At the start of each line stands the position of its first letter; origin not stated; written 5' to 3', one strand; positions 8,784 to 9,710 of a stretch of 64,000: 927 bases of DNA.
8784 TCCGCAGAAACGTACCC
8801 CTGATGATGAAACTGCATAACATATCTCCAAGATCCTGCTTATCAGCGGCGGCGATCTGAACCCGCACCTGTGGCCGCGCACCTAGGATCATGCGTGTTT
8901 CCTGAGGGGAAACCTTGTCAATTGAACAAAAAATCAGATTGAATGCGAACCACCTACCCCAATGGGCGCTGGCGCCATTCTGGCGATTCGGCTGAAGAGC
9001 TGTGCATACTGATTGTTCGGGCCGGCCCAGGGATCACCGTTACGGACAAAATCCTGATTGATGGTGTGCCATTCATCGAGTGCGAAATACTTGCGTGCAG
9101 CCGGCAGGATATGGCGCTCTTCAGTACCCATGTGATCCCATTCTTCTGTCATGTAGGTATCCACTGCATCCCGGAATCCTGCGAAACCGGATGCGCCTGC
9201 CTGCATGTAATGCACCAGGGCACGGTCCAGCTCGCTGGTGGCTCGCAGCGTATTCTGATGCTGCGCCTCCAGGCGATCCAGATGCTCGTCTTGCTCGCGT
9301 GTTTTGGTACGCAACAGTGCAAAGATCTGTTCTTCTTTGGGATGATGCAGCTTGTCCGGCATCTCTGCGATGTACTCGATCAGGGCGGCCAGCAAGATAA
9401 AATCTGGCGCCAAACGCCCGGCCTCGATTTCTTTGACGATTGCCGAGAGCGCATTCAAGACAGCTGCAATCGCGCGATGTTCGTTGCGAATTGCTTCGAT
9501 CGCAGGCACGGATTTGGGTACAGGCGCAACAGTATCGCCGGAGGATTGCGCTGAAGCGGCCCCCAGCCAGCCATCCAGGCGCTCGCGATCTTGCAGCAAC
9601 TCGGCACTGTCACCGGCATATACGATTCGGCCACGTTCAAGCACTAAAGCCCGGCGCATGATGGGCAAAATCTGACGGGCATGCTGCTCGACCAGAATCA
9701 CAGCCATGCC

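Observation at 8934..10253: ABC importer ATPase fused in-frame to a hemerythrin-like di-iron domain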

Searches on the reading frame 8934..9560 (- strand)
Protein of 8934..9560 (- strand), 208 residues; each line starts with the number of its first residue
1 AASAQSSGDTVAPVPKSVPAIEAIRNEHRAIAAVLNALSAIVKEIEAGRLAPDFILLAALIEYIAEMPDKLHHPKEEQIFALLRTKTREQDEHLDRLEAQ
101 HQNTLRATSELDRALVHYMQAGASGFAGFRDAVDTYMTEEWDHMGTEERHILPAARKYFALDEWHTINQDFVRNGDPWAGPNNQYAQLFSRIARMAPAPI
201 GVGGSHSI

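Call 6: search_protein_families(library=ncbifam, proteins=[window:8934-9560:-], max_evalue=0.01)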
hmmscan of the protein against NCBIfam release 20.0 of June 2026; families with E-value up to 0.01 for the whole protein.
window:8934-9560:- (208 aa): 0 families

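Call 9: search_solved_structures(query=window:8934-9560:-, max_evalue=1, show_alignments=2)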
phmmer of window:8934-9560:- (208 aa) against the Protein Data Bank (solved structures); distinct sequences matched with E-value up to 1: 0.

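Call 12: find_homologous_proteins(query=window:8937-9521:-, max_evalue=0.001)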
Query window:8937-9521:- (195 aa): 125 proteins with E <= 0.001 among 500 candidates; the best 120 are listed.
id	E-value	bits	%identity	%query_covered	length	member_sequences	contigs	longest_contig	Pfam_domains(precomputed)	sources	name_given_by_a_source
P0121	2.9e-86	306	70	96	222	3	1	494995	PF01814.29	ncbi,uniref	ncbi:hemerythrin domain-containing protein [Castellaniella daejeonensis]|uniref:hemerythrin domain-c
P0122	1.8e-84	300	71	94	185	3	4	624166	PF01814.29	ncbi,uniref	ncbi:MAG: hemerythrin domain-containing protein [Castellaniella sp.]|uniref:Hemerythrin domain-conta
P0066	2.0e-84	300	69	97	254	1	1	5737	PF01814.29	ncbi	-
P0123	4.0e-83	296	69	95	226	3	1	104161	PF01814.29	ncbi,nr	ncbi:MAG: hemerythrin domain-containing protein [Burkholderiales bacterium]|nr:hemerythrin domain-co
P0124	3.2e-81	290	67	94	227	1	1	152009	PF01814.29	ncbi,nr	ncbi:MAG TPA: hemerythrin domain-containing protein [Castellaniella sp.]|nr:hemerythrin domain-conta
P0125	1.1e-80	288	67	93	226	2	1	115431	PF01814.29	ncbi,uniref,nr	ncbi:hemerythrin domain-containing protein [Castellaniella sp.]|uniref:hemerythrin domain-containing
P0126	1.1e-79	285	67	98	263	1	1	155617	PF01814.29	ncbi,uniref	ncbi:hemerythrin domain-containing protein [Castellaniella sp.]|uniref:hemerythrin domain-containing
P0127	1.3e-78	281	66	95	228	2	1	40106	PF01814.29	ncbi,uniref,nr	ncbi:MAG TPA: hemerythrin domain-containing protein [Ottowia sp.]|uniref:hemerythrin domain-containi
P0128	2.5e-77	277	65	98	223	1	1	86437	PF01814.29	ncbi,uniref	ncbi:MAG: hemerythrin domain-containing protein [Castellaniella sp.]|uniref:hemerythrin domain-conta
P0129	3.1e-77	277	66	95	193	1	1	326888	PF01814.29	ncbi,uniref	ncbi:hemerythrin domain-containing protein [Castellaniella hirudinis]|uniref:hemerythrin domain-cont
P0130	6.2e-77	276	65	95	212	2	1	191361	PF01814.29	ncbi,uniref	ncbi:hemerythrin domain-containing protein [Castellaniella sp. GW247-6E4]|uniref:hemerythrin domain-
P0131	6.8e-77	276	65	95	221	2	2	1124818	PF01814.29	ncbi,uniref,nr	ncbi:hemerythrin domain-containing protein [Castellaniella sp.]|uniref:hemerythrin domain-containing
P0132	8.3e-77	275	64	97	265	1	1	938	PF01814.29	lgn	-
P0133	4.9e-73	263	65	87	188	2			PF01814.29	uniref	uniref:hemerythrin domain-containing protein n=1 Tax=Castellaniella defragrans TaxID=75697 RepID=UPI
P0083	2.9e-71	257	61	97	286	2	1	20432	PF01814.29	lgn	-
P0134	6.7e-71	256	66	86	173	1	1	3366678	PF01814.29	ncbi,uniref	ncbi:hemerythrin domain-containing protein [Castellaniella sp. MT123]|uniref:hemerythrin domain-cont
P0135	1.8e-70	255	67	87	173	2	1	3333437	PF01814.29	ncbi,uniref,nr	ncbi:hemerythrin domain-containing protein [Comamonas flocculans]|uniref:hemerythrin domain-containi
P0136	1.2e-69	252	58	98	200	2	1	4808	PF01814.29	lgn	-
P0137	7.6e-69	249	59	94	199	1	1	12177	PF01814.29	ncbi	ncbi:Branched-chain amino acid transport system ATP-binding protein OS=Castellaniella defragrans OX=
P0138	2.1e-68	248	58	94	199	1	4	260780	PF01814.29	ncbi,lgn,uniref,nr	ncbi:MAG: hemerythrin domain-containing protein [Castellaniella sp.]|uniref:hemerythrin domain-conta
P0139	2.6e-68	248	60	94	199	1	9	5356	PF01814.29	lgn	-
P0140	2.0e-67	245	64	90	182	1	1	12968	PF01814.29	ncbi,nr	ncbi:MAG: hemerythrin domain-containing protein [Alcaligenaceae bacterium]|nr:hemerythrin domain-con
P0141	3.8e-67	244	58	98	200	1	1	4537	PF01814.29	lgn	-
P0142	5.1e-67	243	57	97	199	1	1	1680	PF01814.29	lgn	-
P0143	5.3e-67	243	58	94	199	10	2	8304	PF01814.29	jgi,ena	-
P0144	8.9e-67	243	56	96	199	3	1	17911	PF01814.29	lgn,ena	-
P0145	5.3e-65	237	56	96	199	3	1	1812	PF01814.29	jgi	jgi:branched-chain amino acid transport system ATP-binding protein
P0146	8.9e-63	230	53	96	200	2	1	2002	PF01814.29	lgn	-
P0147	2.1e-49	186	49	94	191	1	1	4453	PF01814.29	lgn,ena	-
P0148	7.9e-47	178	48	97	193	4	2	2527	PF01814.29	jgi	jgi:branched-chain amino acid transport system ATP-binding protein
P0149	5.6e-46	175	47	95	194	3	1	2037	PF01814.29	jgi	-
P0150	3.4e-45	172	45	96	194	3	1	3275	PF01814.29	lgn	-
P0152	1.0e-43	168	46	96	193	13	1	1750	PF01814.29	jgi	-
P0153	9.1e-43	164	46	95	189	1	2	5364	PF01814.29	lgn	-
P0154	1.1e-41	161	44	96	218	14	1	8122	PF01814.29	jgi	jgi:hemerythrin-like domain-containing protein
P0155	5.9e-41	159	44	95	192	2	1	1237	PF01814.29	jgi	-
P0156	9.9e-41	158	44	95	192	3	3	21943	PF01814.29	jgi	jgi:hemerythrin-like domain-containing protein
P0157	2.5e-40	156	44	94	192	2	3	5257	PF01814.29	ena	-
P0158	3.3e-39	153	42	94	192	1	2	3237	PF01814.29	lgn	-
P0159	8.3e-39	152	42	96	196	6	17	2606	PF01814.29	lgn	-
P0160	6.2e-38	149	43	94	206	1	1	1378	PF01814.29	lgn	-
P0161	9.8e-38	148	42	97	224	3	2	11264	PF01814.29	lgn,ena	-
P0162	1.2e-37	148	42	98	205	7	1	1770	PF01814.29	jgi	jgi:hemerythrin-like domain-containing protein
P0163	1.6e-37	147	45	94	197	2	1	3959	PF01814.29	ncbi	-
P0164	2.9e-36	143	39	94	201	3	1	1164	PF01814.29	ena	-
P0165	5.5e-36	142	41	91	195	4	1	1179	PF01814.29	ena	-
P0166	8.7e-36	142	43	96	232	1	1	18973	PF01814.29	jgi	-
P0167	1.1e-35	141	42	91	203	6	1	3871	PF01814.29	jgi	jgi:hemerythrin-like domain-containing protein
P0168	1.4e-35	141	41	94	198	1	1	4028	PF01814.29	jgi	-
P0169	1.5e-35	141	41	94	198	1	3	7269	PF01814.29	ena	-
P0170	1.6e-35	141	41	94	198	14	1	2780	PF01814.29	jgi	-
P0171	1.6e-35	141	41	94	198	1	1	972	PF01814.29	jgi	-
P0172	1.6e-35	141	41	94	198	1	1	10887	PF01814.29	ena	-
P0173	2.0e-35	141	41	94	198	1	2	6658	PF01814.29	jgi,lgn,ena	-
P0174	2.0e-35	141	41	94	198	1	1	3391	PF01814.29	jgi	-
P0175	2.0e-35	141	41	94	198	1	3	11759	PF01814.29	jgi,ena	jgi:hemerythrin-like domain-containing protein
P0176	2.6e-35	140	41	94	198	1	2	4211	PF01814.29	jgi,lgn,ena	-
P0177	2.6e-35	140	41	94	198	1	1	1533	PF01814.29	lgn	-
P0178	2.8e-35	140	43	94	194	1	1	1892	PF01814.29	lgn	-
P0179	2.9e-35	140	41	94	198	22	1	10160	PF01814.29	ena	-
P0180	3.5e-35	140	40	94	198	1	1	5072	PF01814.29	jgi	-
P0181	3.6e-35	140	40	94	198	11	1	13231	PF01814.29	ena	-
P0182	3.6e-35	140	40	94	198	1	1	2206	PF01814.29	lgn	-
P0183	4.1e-35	139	40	94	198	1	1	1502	PF01814.29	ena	-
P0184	4.4e-35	139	42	94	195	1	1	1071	PF01814.29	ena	-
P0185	4.5e-35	139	41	94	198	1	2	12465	PF01814.29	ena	-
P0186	4.6e-35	139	40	94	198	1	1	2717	PF01814.29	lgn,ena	-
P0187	4.6e-35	139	40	94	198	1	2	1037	PF01814.29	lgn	-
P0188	4.6e-35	139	40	94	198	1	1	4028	PF01814.29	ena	-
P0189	4.9e-35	139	40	94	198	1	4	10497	PF01814.29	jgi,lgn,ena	jgi:hemerythrin-like domain-containing protein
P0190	5.0e-35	139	42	94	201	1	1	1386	PF01814.29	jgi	jgi:hemerythrin-like domain-containing protein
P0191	5.8e-35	139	41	94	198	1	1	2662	PF01814.29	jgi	-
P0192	6.0e-35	139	40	94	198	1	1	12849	PF01814.29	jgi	-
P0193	6.0e-35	139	40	94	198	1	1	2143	PF01814.29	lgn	-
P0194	6.2e-35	139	38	91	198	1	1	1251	PF01814.29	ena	-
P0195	6.3e-35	139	40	94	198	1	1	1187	PF01814.29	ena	-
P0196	6.4e-35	139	40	94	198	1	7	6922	PF01814.29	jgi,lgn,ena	jgi:hemerythrin-like domain-containing protein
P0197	6.4e-35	139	40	94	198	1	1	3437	PF01814.29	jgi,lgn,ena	-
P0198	6.4e-35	139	40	94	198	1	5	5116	PF01814.29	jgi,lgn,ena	jgi:hemerythrin-like domain-containing protein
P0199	6.4e-35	139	40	94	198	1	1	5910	PF01814.29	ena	-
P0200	7.0e-35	139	40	94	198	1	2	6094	PF01814.29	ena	-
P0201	7.2e-35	139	40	94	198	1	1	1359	PF01814.29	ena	-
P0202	8.4e-35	138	40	94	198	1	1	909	PF01814.29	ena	-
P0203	8.4e-35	138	40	94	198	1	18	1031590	PF01814.29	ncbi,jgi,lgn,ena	jgi:hemerythrin-like domain-containing protein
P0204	8.4e-35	138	40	94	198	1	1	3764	PF01814.29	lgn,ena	-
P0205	8.7e-35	138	40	94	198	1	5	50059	PF01814.29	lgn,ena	-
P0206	8.8e-35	138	40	94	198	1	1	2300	PF01814.29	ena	-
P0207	9.0e-35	138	40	94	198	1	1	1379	PF01814.29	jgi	jgi:hemerythrin-like domain-containing protein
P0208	1.1e-34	138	40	94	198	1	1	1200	PF01814.29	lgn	-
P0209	1.3e-34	138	40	94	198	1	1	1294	PF01814.29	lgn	-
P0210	1.4e-34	138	40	94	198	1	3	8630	PF01814.29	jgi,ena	jgi:hemerythrin-like domain-containing protein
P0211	1.4e-34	138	40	94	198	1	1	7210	PF01814.29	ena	-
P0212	1.5e-34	138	40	96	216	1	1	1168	PF01814.29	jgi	jgi:hemerythrin-like domain-containing protein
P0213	1.5e-34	138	40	94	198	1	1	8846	PF01814.29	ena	-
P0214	1.6e-34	138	40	94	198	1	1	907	PF01814.29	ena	-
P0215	1.9e-34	137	40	94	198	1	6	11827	PF01814.29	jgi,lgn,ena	jgi:hemerythrin-like domain-containing protein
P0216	1.9e-34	137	40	94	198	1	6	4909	PF01814.29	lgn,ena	-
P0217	2.1e-34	137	40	94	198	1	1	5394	PF01814.29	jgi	-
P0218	2.2e-34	137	40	94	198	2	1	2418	PF01814.29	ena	-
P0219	2.2e-34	137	42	91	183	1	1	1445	PF01814.29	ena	-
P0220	2.2e-34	137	40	94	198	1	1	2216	PF01814.29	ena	-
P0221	2.6e-34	137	41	94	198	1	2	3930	PF01814.29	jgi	jgi:hemerythrin-like domain-containing protein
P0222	6.1e-34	136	40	94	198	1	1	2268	PF01814.29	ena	-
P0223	6.2e-34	136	39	94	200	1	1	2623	PF01814.29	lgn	-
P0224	6.6e-34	136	40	94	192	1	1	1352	PF01814.29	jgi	jgi:hemerythrin-like domain-containing protein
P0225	8.3e-34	135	41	92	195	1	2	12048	PF01814.29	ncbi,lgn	-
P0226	1.2e-33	135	41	94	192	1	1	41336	PF01814.29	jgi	jgi:hemerythrin-like domain-containing protein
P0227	1.7e-33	134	40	94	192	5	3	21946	PF01814.29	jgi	jgi:hemerythrin-like domain-containing protein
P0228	2.0e-33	134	40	94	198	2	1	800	PF01814.29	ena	-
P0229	2.6e-33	134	40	94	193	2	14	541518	PF01814.29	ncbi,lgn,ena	-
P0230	3.2e-33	133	39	94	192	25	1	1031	PF01814.29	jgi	jgi:hemerythrin-like domain-containing protein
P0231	8.2e-33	132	40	94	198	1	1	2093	PF01814.29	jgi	jgi:hemerythrin-like domain-containing protein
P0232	9.5e-33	132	39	94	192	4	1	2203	PF01814.29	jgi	-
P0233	1.5e-32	131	39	94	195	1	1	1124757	PF01814.29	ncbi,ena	-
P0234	1.5e-32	131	40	94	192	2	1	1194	PF01814.29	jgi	jgi:hemerythrin-like domain-containing protein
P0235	2.6e-32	130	39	94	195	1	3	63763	PF01814.29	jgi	jgi:hemerythrin-like domain-containing protein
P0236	2.7e-32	130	39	90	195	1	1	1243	PF01814.29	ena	-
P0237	3.3e-32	130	39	94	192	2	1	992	PF01814.29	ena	-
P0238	8.5e-27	112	38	95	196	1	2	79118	PF01814.29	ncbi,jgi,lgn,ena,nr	ncbi:MAG TPA: hemerythrin domain-containing protein [Anaeromyxobacter sp.]|nr:hemerythrin domain-con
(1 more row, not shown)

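Call 16: find_encoding_contigs(protein=P0138, flank=10000, max_places=3)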
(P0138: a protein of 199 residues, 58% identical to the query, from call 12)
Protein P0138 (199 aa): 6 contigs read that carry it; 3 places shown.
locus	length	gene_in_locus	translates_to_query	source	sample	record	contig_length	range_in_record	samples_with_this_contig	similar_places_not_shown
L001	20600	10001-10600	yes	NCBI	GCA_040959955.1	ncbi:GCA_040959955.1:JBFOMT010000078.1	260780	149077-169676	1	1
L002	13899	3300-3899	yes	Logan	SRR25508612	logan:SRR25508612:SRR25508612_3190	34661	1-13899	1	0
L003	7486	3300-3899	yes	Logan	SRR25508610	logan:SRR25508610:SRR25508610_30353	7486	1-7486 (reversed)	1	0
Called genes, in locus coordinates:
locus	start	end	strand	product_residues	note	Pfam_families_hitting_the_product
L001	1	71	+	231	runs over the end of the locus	PF03737:RraA-like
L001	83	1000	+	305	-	PF04909:Amidohydro_2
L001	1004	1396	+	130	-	PF07746:LigA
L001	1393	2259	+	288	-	PF02900:LigB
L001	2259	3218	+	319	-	PF01408:GFO_IDH_MocA, PF03447:NAD_binding_3 (faint), PF19858:OxRdtase_C, PF22725:GFO_IDH_MocA_C3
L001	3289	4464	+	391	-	PF13433:Peripla_BP_5, PF13458:Peripla_BP_6, PF01094:ANF_receptor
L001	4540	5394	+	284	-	PF02653:BPD_transp_2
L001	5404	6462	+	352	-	PF02653:BPD_transp_2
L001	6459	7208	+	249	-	PF00005:ABC_tran, PF13304:AAA_21 (faint), PF13401:AAA_22 (faint), PF12399:BCA_ABC_TP_C (weak)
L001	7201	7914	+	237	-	PF00005:ABC_tran, PF13304:AAA_21 (faint)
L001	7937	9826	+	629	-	PF01494:FAD_binding_3, PF07976:Phe_hydrox_dim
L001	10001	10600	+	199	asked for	PF01814:Hemerythrin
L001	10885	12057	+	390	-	PF13433:Peripla_BP_5, PF13458:Peripla_BP_6, PF01094:ANF_receptor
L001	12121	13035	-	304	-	PF00126:HTH_1, PF03466:LysR_substrate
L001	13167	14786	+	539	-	PF02776:TPP_enzyme_N, PF00205:TPP_enzyme_M, PF02775:TPP_enzyme_C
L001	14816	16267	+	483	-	PF00171:Aldedh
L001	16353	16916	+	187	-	PF04290:DctQ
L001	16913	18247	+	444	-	PF06808:DctM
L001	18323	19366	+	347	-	PF03480:DctP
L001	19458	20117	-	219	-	PF00596:Aldolase_II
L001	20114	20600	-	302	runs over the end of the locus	PF03446:NAD_binding_2, PF14833:NAD_binding_11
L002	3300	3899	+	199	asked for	PF01814:Hemerythrin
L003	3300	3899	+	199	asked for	PF01814:Hemerythrin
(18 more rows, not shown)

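Call 17: find_encoding_contigs(protein=P0203, flank=8000, max_places=3)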
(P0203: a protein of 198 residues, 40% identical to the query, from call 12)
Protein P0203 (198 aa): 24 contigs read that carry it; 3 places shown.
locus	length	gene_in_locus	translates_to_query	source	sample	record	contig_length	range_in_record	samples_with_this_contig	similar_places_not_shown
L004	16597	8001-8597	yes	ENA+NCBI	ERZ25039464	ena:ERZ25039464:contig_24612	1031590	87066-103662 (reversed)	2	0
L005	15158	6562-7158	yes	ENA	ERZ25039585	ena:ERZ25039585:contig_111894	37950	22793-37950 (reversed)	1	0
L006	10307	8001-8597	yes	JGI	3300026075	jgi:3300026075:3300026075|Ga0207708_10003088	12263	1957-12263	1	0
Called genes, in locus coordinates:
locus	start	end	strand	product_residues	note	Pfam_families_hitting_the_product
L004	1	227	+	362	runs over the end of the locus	PF04055:Radical_SAM, PF06969:HemN_C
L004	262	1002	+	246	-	PF00027:cNMP_binding, PF13545:HTH_Crp_2, PF00325:Crp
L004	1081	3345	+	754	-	PF22085:NorB_cytochrome_c-like, PF00115:COX1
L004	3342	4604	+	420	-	PF05940:NnrS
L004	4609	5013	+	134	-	PF04247:SirB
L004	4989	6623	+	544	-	PF07731:Cu-oxidase_2 (faint), PF07732:Cu-oxidase_3, PF00034:Cytochrom_C, PF13442:Cytochrome_CBB3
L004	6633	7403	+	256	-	PF03781:FGE-sulfatase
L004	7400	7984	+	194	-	PF02630:SCO1-SenC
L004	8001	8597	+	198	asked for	PF01814:Hemerythrin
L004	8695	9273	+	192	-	PF01814:Hemerythrin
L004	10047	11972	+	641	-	-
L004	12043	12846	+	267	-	PF01209:Ubie_methyltran (weak), PF13489:Methyltransf_23, PF13847:Methyltransf_31, PF08241:Methyltransf_11, PF08242:Methyltransf_12, PF13649:Methyltransf_25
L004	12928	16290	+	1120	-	PF00211:Guanylate_cyc, PF13191:AAA_16, PF13424:TPR_12 (faint), PF17874:TPR_MalT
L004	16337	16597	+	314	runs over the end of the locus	PF00389:2-Hacid_dh, PF02826:2-Hacid_dh_C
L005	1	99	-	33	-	?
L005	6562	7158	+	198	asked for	PF01814:Hemerythrin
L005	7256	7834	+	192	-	PF01814:Hemerythrin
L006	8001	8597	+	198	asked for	PF01814:Hemerythrin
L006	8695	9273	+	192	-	PF01814:Hemerythrin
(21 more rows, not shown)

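Call 20: find_encoding_contigs(protein=P0148, flank=10000, max_places=2)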
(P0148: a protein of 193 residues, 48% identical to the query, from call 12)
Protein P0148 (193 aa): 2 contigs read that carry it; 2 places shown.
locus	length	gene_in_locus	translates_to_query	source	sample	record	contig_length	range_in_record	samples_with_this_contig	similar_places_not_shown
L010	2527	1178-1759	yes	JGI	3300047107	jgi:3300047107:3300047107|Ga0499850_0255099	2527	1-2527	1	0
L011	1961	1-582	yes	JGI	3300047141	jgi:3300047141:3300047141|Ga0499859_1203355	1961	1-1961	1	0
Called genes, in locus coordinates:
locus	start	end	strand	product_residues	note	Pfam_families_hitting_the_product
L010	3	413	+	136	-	?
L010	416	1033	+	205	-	PF01571:GCV_T (weak)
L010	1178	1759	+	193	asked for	PF01814:Hemerythrin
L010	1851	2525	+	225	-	?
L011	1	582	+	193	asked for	PF01814:Hemerythrin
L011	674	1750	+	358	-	PF02463:SMC_N, PF00005:ABC_tran, PF13304:AAA_21 (faint), PF17912:OB_MalK, PF08402:TOBE_2, PF03459:TOBE (weak)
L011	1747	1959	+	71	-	?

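Call 23: find_related_loci(query=A2, collection=genome_contigs, flank=10000)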
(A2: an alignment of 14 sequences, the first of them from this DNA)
Query A2 (192 aa) in genome_contigs; peptide patterns used: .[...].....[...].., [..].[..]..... (x = any residue, [..] = any of these).
599 stretches matched a pattern (row limit reached: there are more); 485 encode a relative of the query (tblastn E <= 1e-3); the best 80 are kept; 80 distinct loci.
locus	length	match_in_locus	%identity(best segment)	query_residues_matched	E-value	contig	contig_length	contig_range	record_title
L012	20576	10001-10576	90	1-192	8e-118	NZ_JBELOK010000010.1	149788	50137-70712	Castellaniella sp. FW104-7C03 NODE_10_length_149788_cov_126.699100, whole genome shotgun sequence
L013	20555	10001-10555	72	2-186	8e-92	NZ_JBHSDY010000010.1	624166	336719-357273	Castellaniella hirudinis strain CCUG 62394 platanus_K_default_10, whole genome shotgun sequence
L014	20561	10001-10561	70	2-188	3e-91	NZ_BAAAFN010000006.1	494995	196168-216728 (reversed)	Castellaniella daejeonensis strain JCM 16240 sequence06, whole genome shotgun sequence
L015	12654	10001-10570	68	2-191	6e-91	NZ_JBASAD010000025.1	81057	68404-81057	MAG: Castellaniella sp. isolate MFD12186_ilm_asm_bin20 k127_20045, whole genome shotgun sequence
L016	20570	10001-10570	69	2-191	8e-91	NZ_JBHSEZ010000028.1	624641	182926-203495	Castellaniella denitrificans strain CCUG 39541 velvet_auto_127_28, whole genome shotgun sequence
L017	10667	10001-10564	69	2-189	5e-90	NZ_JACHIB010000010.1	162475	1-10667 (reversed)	Castellaniella defragrans strain DSM 12141 Ga0415270_10, whole genome shotgun sequence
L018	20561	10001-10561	70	2-188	1e-89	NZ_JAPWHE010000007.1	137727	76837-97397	Castellaniella denitrificans strain G21619-S1 NODE_7_length_137727_cov_137.263, whole genome shotgun sequence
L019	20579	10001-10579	68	2-190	5e-89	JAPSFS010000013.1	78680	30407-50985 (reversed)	MAG: Comamonadaceae bacterium isolate GA_gra76 NODE_436_length_78680_cov_78.545055, whole genome shotgun sequence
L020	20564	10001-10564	68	2-189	3e-88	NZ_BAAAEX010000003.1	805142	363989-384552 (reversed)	Castellaniella ginsengisoli strain JCM 15515 sequence03, whole genome shotgun sequence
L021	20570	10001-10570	66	2-191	3e-86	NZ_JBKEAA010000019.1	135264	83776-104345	MAG: Castellaniella sp. isolate VLC_110 c_000003259459, whole genome shotgun sequence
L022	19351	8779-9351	64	2-192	8e-85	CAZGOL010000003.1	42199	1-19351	MAG TPA_asm: uncultured Ottowia sp. isolate binchicken_co235_108 genome assembly, contig: NODE_2169_length_42199_cov_26.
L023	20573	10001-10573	67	1-191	1e-84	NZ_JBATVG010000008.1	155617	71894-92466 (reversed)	MAG: Castellaniella sp. isolate MFD12215_ilm_asm_bin6 k127_15525, whole genome shotgun sequence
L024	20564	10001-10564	66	2-189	6e-84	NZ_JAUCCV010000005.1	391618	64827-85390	MAG: Castellaniella sp. isolate R32x_68d_np_Bin2.2 contig_397, whole genome shotgun sequence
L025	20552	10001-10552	67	6-189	3e-83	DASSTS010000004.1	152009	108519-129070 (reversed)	MAG TPA_asm: Castellaniella sp. isolate SMAG_U547 k141_1340554, whole genome shotgun sequence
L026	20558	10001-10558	66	2-187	5e-83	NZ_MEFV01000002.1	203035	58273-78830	MAG: Comamonas sp. SCN 67-35 ABT03_C0002, whole genome shotgun sequence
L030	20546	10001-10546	67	2-183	9e-82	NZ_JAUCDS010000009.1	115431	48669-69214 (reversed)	MAG: Castellaniella sp. isolate R32x_41d_il_Bin2.25 NODE_47_length_115431_cov_170.912945, whole genome shotgun sequence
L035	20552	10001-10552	58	4-187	9e-74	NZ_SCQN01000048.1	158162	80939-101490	MAG: Castellaniella sp. isolate FW021_bin.21 FW021_bin.21-50556, whole genome shotgun sequence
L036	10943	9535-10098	57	4-191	3e-72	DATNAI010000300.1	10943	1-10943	MAG TPA_asm: Castellaniella sp. isolate SMAG_U11157 k141_2055271, whole genome shotgun sequence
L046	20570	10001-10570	47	1-189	2e-52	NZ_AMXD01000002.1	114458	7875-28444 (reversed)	Thauera aminoaromatica S2 Cont2, whole genome shotgun sequence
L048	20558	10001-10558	45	5-189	4e-52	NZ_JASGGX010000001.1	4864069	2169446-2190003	MAG: Propionivibrio sp. isolate 5N011 JMF-2111-06-0005.ont.bin.11_0, whole genome shotgun sequence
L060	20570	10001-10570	46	1-189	3e-50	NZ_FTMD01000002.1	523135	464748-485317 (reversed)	Aromatoleum tolulyticum strain ATCC 51758, whole genome shotgun sequence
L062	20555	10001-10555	45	1-184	2e-50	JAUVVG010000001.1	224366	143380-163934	MAG: Azoarcus sp. isolate CSMAG_1158 CSMAG_1158_k127_976606_length_224366_cov_21.0294, whole genome shotgun sequence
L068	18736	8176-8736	45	4-189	2e-49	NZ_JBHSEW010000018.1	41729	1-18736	Comamonas nitrativorans strain CCUG 45781 spades_K_17_127_18, whole genome shotgun sequence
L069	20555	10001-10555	44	4-187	3e-49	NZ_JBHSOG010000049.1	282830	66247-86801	Thauera sinica strain CGMCC 1.15731 platanus_K_default_49, whole genome shotgun sequence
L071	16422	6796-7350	42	1-184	2e-49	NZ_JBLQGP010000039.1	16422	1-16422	Thauera sp. WH-1 G6_contig_39, whole genome shotgun sequence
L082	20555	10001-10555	45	4-187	4e-48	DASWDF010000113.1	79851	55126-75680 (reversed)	MAG TPA_asm: Casimicrobiaceae bacterium isolate SMAG_U2728 k141_692635, whole genome shotgun sequence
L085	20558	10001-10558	46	4-188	1e-47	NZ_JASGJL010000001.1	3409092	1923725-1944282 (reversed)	MAG: Thauera sp. isolate 5N467 JMF-2111-06-0005.ont.bin.467_0, whole genome shotgun sequence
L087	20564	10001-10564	39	1-187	8e-48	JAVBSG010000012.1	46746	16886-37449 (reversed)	MAG: Propionivibrio sp. isolate EPI_MAG_00217 c_000011218690, whole genome shotgun sequence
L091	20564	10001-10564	45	4-190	1e-46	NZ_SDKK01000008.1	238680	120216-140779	Zoogloea oleivorans strain Buc BUC_nxtrim.se_trimmed_contig_31, whole genome shotgun sequence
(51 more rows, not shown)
